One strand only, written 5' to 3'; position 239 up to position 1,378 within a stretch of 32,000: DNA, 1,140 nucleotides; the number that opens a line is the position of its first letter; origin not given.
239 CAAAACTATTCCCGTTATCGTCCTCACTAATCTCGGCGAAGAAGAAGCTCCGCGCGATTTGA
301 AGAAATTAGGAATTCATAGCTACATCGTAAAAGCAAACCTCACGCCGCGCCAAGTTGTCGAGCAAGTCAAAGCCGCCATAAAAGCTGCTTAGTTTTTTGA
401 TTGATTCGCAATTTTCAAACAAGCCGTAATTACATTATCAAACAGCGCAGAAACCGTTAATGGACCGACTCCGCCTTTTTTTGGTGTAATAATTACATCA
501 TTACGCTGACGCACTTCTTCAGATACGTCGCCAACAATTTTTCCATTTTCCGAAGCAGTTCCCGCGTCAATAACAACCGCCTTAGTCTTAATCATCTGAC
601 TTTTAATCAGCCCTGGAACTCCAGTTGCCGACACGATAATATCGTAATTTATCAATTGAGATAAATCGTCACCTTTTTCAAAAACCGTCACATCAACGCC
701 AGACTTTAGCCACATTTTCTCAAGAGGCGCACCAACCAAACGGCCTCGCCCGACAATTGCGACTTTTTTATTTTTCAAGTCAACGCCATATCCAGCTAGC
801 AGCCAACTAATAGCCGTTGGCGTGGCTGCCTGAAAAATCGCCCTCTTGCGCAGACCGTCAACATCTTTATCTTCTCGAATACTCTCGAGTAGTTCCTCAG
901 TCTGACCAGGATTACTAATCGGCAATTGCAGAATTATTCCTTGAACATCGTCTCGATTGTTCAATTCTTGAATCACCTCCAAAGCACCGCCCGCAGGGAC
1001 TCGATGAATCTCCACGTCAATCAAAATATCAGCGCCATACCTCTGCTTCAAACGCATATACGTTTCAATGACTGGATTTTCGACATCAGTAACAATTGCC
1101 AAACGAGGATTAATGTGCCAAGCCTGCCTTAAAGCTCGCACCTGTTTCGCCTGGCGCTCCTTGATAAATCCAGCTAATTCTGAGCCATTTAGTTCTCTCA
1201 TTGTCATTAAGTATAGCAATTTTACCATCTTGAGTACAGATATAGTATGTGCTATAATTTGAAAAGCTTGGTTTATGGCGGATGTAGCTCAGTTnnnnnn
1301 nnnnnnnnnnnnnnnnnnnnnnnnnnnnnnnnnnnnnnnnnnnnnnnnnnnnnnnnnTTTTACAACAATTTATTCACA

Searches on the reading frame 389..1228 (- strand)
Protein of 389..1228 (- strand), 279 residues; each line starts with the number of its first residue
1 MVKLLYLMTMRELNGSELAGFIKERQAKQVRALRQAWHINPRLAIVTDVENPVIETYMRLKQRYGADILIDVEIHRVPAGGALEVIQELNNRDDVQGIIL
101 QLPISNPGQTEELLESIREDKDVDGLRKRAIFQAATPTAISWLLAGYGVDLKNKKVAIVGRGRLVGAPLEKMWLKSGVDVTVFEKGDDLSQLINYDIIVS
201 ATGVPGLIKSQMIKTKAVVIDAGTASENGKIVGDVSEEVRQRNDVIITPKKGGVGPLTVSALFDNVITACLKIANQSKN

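Call 71: search_protein_families(library=pfam, proteins=[window:389-1228:-], max_evalue=0.01)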
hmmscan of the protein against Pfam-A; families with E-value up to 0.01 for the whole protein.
window:389-1228:- (279 aa): 2 families
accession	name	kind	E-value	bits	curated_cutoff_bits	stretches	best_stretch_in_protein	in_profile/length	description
PF02882.25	THF_DHG_CYH_C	-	4.9e-36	123.9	27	1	128-270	11-156/160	Tetrahydrofolate dehydrogenase/cyclohydrolase, NAD(P)-binding domain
PF00763.28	THF_DHG_CYH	-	4.8e-19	69.2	32.8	1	13-124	1-115/115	Tetrahydrofolate dehydrogenase/cyclohydrolase, catalytic domain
